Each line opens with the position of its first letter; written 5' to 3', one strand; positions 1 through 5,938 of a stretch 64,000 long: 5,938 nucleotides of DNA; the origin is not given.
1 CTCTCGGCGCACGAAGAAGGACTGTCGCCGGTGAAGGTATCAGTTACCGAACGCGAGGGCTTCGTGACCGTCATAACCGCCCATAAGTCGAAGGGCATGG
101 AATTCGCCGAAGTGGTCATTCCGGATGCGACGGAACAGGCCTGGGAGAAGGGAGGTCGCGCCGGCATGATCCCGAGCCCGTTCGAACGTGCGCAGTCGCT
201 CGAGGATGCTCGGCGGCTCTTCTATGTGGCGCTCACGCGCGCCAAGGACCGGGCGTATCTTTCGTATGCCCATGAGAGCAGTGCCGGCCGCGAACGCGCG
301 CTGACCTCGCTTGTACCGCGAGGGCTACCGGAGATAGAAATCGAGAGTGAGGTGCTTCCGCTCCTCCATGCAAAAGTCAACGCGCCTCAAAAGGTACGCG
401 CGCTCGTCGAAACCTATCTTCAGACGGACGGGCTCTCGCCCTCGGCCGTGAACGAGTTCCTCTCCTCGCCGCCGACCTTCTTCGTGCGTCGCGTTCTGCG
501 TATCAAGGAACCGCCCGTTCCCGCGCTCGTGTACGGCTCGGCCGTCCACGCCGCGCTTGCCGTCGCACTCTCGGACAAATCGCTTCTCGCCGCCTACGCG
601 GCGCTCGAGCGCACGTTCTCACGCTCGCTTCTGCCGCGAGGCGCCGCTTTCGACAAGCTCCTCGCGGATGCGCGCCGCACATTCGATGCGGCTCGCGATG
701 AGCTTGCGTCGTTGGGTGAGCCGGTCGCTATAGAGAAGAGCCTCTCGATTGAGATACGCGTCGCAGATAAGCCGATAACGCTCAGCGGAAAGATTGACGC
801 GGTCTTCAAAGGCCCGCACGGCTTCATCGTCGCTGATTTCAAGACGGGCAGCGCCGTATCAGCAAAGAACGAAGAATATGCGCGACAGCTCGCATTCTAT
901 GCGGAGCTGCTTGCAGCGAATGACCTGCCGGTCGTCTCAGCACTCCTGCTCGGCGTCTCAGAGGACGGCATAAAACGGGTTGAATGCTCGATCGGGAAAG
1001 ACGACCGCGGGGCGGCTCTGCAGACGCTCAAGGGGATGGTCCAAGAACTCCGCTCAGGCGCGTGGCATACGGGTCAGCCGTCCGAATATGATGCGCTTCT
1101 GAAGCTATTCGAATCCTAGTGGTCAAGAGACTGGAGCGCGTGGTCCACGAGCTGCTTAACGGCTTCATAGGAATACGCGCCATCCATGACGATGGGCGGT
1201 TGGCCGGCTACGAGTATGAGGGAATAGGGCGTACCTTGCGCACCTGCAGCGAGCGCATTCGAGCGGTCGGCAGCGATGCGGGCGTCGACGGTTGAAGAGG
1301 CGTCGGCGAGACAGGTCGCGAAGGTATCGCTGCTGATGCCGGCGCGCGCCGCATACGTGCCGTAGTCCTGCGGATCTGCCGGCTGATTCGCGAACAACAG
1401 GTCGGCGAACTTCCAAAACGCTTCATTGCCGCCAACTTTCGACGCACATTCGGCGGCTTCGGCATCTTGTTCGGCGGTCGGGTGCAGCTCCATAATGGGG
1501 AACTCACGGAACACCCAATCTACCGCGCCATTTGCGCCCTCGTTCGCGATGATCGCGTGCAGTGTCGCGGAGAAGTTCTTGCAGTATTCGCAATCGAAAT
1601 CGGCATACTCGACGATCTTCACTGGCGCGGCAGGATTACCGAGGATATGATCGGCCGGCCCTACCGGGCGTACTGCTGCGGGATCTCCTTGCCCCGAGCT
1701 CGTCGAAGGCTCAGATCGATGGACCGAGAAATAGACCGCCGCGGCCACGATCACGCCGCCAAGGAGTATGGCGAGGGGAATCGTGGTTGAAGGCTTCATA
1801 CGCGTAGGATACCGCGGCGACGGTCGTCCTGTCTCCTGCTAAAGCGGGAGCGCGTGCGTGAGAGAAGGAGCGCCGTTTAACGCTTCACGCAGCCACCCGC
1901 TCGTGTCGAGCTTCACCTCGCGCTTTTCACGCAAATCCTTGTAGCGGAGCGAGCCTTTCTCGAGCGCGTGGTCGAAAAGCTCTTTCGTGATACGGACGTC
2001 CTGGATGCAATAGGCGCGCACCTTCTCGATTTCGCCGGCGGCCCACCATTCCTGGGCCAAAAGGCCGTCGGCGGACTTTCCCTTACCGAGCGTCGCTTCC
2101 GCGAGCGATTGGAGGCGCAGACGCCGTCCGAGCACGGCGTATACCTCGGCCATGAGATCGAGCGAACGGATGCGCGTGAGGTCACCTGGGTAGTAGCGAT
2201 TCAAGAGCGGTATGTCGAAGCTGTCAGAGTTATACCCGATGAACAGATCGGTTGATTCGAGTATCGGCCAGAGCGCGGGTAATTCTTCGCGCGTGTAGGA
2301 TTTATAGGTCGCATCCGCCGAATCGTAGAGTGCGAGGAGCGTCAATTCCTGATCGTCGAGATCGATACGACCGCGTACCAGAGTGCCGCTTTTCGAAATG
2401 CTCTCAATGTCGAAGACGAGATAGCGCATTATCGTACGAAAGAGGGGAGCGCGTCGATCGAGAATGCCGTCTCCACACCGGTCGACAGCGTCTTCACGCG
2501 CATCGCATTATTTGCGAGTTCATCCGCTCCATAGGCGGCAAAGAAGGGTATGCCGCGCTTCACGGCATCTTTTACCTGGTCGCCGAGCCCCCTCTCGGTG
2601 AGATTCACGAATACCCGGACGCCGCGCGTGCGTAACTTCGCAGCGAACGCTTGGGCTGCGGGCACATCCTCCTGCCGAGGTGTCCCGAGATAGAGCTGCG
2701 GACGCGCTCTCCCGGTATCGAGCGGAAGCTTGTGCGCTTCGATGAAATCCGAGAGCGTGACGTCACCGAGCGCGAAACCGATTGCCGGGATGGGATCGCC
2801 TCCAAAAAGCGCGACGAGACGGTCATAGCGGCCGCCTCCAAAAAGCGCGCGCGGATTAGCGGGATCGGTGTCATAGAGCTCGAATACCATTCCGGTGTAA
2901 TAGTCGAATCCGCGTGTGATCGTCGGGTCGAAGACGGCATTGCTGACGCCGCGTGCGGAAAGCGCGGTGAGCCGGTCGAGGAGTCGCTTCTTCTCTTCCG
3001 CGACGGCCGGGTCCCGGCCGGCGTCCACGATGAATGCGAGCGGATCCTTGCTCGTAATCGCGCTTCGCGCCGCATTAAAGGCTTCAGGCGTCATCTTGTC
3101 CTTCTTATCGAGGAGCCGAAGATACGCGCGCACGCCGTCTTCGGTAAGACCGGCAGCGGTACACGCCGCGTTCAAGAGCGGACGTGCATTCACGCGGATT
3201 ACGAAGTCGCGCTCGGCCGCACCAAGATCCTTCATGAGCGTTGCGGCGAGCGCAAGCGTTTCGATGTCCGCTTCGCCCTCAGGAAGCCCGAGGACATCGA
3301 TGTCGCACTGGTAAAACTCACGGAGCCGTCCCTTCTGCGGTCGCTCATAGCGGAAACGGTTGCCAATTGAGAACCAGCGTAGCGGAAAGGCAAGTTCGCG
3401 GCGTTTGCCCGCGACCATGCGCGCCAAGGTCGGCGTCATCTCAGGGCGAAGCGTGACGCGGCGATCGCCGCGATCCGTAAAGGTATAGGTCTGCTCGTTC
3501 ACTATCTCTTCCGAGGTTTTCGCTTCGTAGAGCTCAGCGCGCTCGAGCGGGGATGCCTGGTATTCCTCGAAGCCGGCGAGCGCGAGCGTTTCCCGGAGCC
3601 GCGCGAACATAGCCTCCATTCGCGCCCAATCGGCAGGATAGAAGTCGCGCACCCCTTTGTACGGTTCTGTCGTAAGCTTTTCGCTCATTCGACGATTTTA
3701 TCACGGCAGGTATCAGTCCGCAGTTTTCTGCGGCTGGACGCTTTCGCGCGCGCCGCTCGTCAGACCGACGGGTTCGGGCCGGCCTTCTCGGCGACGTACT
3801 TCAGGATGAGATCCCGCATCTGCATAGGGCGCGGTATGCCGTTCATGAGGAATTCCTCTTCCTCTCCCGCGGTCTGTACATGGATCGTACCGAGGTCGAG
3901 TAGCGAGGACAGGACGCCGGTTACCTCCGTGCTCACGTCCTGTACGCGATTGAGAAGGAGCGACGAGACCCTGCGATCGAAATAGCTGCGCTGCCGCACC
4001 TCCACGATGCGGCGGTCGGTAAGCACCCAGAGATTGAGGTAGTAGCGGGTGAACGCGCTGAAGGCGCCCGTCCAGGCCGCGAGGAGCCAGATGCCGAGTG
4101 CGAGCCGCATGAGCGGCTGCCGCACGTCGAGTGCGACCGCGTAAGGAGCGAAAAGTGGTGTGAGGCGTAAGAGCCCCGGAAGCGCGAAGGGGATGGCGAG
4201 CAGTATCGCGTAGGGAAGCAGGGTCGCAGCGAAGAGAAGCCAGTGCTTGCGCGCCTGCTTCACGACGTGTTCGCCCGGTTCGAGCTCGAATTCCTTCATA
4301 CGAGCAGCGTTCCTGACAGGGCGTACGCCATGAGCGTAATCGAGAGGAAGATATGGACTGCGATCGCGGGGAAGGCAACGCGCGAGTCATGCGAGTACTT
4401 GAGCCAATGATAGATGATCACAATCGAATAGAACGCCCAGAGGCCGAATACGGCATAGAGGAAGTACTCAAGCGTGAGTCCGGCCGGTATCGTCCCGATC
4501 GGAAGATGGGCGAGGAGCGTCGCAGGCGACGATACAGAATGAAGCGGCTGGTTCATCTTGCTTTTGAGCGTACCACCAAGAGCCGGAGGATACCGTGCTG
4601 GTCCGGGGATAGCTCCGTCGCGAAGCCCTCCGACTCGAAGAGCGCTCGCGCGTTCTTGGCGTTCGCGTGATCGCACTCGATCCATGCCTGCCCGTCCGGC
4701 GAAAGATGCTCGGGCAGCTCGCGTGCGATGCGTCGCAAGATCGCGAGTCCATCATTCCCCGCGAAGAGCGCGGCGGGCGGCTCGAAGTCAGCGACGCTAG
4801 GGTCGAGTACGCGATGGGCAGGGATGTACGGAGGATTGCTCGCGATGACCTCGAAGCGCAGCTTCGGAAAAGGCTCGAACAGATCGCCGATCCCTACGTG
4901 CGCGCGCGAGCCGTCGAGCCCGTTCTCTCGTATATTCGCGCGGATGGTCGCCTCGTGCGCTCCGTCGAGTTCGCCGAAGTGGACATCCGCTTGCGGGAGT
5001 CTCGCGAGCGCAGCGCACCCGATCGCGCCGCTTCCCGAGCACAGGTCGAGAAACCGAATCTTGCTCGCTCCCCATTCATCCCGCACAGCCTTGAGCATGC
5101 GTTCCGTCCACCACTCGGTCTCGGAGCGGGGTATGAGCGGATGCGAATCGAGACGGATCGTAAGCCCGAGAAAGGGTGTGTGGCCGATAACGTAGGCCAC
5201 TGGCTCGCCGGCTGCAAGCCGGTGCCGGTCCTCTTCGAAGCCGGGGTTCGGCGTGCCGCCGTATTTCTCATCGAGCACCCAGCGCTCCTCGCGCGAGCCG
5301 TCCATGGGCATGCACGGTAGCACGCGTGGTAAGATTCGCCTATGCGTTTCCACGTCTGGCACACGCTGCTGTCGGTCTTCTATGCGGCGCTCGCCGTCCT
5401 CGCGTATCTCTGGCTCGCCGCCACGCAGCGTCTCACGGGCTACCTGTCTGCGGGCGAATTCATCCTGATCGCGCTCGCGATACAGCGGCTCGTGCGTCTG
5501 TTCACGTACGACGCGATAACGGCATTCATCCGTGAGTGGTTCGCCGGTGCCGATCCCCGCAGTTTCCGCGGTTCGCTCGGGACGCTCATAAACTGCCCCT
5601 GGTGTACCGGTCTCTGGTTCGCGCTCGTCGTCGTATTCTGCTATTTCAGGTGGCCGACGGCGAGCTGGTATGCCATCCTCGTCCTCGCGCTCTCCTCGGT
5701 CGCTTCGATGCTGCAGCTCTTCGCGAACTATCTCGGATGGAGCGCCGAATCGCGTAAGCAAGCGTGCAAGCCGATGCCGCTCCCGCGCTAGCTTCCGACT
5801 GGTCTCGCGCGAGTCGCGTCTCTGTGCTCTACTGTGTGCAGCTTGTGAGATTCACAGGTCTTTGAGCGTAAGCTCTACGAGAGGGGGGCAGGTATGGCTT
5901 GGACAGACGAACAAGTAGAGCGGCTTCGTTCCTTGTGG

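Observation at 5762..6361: GcrA-family regulator in a genome whose SOS box is Cheo-type, not alphaproteobacterial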

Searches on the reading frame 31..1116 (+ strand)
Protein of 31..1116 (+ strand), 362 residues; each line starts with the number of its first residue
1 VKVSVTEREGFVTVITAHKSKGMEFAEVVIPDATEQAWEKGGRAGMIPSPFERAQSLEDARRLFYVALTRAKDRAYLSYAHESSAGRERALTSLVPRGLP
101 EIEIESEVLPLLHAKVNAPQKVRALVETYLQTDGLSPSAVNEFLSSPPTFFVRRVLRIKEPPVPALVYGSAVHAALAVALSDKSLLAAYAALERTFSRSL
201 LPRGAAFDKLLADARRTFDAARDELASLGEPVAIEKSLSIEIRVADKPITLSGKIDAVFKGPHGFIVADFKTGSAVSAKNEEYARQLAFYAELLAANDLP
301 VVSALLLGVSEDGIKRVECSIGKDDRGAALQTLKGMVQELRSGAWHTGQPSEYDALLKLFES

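Call 10: search_protein_families(library=pfam, proteins=[window:31-1116:+], max_evalue=0.001)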
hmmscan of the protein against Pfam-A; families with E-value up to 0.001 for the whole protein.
window:31-1116:+ (362 aa): 3 families
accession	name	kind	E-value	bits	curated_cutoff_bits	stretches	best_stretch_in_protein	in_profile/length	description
PF12705.13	PDDEXK_1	-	3.9e-21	76.6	22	1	135-343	2-227/247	PD-(D/E)XK nuclease superfamily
PF13361.12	UvrD_C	-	5.8e-14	52.7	25.6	1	11-81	286-349/350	UvrD-like helicase C-terminal domain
PF13538.12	UvrD_C_2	-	3.4e-11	43.3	27.4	2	56-77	30-51/52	UvrD-like helicase C-terminal domain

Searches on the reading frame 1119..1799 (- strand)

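Call 10: search_protein_families(library=pfam, proteins=[window:1119-1799:-], max_evalue=0.001)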
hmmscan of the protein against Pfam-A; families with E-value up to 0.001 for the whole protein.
window:1119-1799:- (227 aa): 2 families
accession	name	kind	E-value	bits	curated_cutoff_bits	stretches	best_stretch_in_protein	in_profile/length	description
PF13462.12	Thioredoxin_4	-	4.5e-22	79.4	23.2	1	49-192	4-142/165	Thioredoxin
PF01323.26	DSBA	-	5.4e-09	36.5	25.6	0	62-107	2-44/191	DSBA-like thioredoxin domain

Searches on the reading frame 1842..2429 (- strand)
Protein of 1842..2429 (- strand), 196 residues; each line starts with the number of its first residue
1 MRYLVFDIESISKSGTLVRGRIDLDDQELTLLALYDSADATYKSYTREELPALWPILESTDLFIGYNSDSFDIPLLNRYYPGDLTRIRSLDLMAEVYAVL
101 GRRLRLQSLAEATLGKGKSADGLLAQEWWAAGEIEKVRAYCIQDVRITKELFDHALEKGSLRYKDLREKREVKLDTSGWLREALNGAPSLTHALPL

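Call 10: search_protein_families(library=pfam, proteins=[window:1842-2429:-], max_evalue=0.001)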
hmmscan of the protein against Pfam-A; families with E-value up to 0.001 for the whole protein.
window:1842-2429:- (196 aa): 3 families
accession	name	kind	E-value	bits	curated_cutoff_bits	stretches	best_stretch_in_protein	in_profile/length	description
PF13482.12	RNase_H_2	-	2.2e-07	31.4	22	1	6-155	3-164/165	RNase_H superfamily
PF10108.15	DNA_pol_B_exo2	-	4.8e-05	23.6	24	0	88-148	104-166/213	Predicted 3'-5' exonuclease related to the exonuclease domain of PolB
PF01612.26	DNA_pol_A_exo1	-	0.00084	19.6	23.6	1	29-154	41-167/173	3'-5' exonuclease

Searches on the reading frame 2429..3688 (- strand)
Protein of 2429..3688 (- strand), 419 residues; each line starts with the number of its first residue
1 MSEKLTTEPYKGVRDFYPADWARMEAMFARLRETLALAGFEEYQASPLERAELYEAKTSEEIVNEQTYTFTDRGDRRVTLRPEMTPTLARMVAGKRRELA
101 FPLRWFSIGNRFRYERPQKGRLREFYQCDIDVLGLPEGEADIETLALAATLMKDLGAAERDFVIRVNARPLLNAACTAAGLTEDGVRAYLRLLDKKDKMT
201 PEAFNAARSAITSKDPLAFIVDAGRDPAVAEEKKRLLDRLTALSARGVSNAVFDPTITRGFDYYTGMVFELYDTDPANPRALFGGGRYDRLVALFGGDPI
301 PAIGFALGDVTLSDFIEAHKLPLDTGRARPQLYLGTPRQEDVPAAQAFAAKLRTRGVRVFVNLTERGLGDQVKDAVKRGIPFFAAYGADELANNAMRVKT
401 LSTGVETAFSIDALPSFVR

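Call 9: find_encoding_contigs(protein=window:2429-3688:-, flank=3000, max_places=4)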
Protein window:2429-3688:- (419 aa): no gene with exactly this product is on record in the collection.

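Call 10: search_protein_families(library=pfam, proteins=[window:2432-3688:-], max_evalue=0.001)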
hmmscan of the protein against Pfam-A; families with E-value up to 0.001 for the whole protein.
window:2432-3688:- (419 aa): 4 families
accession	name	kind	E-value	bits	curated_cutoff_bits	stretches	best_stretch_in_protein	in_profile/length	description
PF13393.11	tRNA-synt_His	-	1.7e-46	159.3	25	1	12-307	1-303/308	Histidyl-tRNA synthetase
PF00587.30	tRNA-synt_2b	-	1.2e-10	42.2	29.3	1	68-166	1-104/179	tRNA synthetase class II core domain (G, H, P, S and T)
PF03129.25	HGTP_anticodon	-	2.8e-10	40.6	21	1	341-419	14-92/94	Anticodon binding domain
PF01409.25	tRNA-synt_2d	-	1.8e-05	24.8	19.8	1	64-132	64-132/246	tRNA synthetases class II core domain (F)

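Call 12: find_related_loci(query=window:2432-3688:-, collection=genome_contigs, flank=10000)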
Query window:2432-3688:- (419 aa) in genome_contigs; peptide patterns used: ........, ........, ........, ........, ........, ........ (x = any residue, [..] = any of these).
600 stretches matched a pattern (row limit reached: there are more); 597 encode a relative of the query (tblastn E <= 1e-3); the best 80 are kept; 80 distinct loci.
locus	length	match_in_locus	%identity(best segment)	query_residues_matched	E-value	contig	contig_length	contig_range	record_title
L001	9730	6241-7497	76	1-419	0e+0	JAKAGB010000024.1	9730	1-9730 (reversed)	MAG: bacterium isolate WY2.bin141 NODE_11625_length_9730_cov_3.314277, whole genome shotgun sequence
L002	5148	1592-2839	73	1-416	0e+0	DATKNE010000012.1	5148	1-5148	MAG TPA_asm: Candidatus Paceibacterota bacterium isolate SMAG_U14729 k141_3492171, whole genome shotgun sequence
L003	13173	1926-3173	73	1-416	0e+0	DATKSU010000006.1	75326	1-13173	MAG TPA_asm: Candidatus Paceibacterota bacterium isolate SMAG_U14062 k141_581983, whole genome shotgun sequence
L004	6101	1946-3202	71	1-419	0e+0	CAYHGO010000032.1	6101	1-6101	MAG TPA_asm: uncultured Candidatus Saccharibacteria bacterium isolate ERP119705_co12_96 genome assembly, contig: NODE_17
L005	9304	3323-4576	71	1-419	0e+0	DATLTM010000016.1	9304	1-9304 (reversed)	MAG TPA_asm: Candidatus Paceibacterota bacterium isolate SMAG_U13956 k141_100967, whole genome shotgun sequence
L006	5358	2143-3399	69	1-419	0e+0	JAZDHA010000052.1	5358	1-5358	MAG: bacterium isolate MEGAHIT-group-0.294 k141_11076331, whole genome shotgun sequence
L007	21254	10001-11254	69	1-418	0e+0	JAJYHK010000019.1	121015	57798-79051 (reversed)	MAG: bacterium isolate DBS1-3.bin59 NODE_171_length_121015_cov_3.05259, whole genome shotgun sequence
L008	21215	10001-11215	68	1-416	0e+0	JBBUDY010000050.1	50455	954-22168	MAG: Patescibacteria group bacterium isolate H32-bin018_1 H32_bin018_1_000000000050, whole genome shotgun sequence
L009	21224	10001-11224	68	1-419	0e+0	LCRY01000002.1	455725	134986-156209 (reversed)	MAG: Parcubacteria group bacterium GW2011_GWA1_56_13 UY93_C0002, whole genome shotgun sequence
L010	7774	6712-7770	71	1-354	2e-167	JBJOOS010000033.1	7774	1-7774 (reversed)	MAG: Candidatus Parcubacteria bacterium isolate watershed3_2019_sw_WHONDRS-S19S_0084_A_bin.15 scaffold_0001752, whole ge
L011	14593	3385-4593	47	4-418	2e-116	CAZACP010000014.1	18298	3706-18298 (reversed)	MAG TPA_asm: uncultured Candidatus Saccharibacteria bacterium isolate SRP135725_co1_375 genome assembly, contig: NODE_39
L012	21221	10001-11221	48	3-414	1e-116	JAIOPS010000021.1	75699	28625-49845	MAG: Candidatus Kaiserbacteria bacterium isolate LakeFargette_0920_ALND_MAG_55_14 LacPavin_0920_ALND_scaffold_457002, wh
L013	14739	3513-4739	46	4-419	4e-116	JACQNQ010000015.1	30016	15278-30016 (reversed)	MAG: Candidatus Zambryskibacteria bacterium isolate NC_groundwater_1259_Ag_S-0.1um_40_87 S_p1_S3_coassembly_k141_879209,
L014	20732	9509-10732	49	5-418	6e-116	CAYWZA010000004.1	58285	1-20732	MAG TPA_asm: uncultured Candidatus Saccharibacteria bacterium isolate SRP269290_co7_77 genome assembly, contig: NODE_104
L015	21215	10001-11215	49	5-414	3e-115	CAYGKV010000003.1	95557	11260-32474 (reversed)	MAG TPA_asm: uncultured Candidatus Saccharibacteria bacterium isolate ERP113451_co5_294 genome assembly, contig: NODE_31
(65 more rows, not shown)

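Call 20: search_protein_families(library=pfam, proteins=[L001:2007-2612:-, L001:3156-3857:-], max_evalue=0.1)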
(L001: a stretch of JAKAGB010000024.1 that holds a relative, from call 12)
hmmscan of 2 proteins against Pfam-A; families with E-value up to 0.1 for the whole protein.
L001:2007-2612:- (202 aa): 1 family
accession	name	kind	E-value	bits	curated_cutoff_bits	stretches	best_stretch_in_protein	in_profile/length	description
PF07750.17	GcrA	-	2.4e-07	31.7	26.9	1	129-162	109-142/155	GcrA cell cycle regulator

L001:3156-3857:- (234 aa): 0 families

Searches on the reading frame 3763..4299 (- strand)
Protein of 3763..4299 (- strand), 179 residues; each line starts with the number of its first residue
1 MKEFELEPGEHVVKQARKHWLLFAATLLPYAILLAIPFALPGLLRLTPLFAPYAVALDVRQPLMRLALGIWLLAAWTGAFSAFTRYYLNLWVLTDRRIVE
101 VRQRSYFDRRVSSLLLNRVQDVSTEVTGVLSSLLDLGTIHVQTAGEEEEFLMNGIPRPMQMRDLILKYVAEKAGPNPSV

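Call 10: search_protein_families(library=pfam, proteins=[window:3763-4299:-], max_evalue=0.001)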
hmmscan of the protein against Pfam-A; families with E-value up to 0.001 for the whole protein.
window:3763-4299:- (179 aa): 1 family
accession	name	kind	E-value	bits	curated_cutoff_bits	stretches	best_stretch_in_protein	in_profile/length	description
PF03703.20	bPH_2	-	9e-06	26.3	22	1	91-165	6-78/78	Bacterial PH domain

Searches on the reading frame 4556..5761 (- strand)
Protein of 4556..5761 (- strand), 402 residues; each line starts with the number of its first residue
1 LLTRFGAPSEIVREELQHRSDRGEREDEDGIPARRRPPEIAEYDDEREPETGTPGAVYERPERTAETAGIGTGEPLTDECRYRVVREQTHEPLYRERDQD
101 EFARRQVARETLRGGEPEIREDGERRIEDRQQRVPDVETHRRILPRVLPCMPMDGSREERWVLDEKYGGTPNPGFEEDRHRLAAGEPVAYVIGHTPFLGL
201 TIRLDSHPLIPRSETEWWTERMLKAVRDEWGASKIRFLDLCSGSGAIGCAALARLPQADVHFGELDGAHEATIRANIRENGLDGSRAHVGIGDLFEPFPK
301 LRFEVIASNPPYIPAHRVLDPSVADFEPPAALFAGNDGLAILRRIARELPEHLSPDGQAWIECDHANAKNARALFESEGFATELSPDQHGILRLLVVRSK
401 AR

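Call 3: search_protein_families(library=pfam, proteins=[window:4556-5761:-], max_evalue=0.1)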
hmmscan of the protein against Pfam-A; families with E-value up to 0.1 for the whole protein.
window:4556-5761:- (402 aa): 3 families
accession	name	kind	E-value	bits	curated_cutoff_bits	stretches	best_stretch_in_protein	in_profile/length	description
PF05175.20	MTS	-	2.9e-09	37.2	23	1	233-314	31-110/170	Methyltransferase small domain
PF03602.21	Cons_hypoth95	-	1.6e-07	31.6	24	1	233-313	41-124/182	Conserved hypothetical protein 95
PF17827.6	PrmC_N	-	0.084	13.9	23.4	0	175-193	53-71/71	PrmC N-terminal domain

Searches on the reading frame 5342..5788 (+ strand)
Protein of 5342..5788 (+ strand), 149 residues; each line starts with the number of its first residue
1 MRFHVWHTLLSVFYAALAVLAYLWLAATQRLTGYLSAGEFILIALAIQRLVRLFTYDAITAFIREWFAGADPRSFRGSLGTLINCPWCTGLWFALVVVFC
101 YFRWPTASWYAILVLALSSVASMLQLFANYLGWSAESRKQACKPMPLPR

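Call 3: search_protein_families(library=pfam, proteins=[window:5342-5788:+], max_evalue=0.1)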
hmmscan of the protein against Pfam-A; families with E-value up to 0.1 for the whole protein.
window:5342-5788:+ (149 aa): 3 families
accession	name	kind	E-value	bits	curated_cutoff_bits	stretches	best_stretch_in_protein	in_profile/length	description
PF07098.16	DUF1360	-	9.9e-15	54.8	21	2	73-127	47-101/102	Protein of unknown function (DUF1360)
PF10375.14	GRAB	-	0.011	15.9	26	1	123-141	31-49/49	GRAB domain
PF03707.21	MHYT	-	0.086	13.3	21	1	1-32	21-52/59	Bacterial signalling protein N terminal repeat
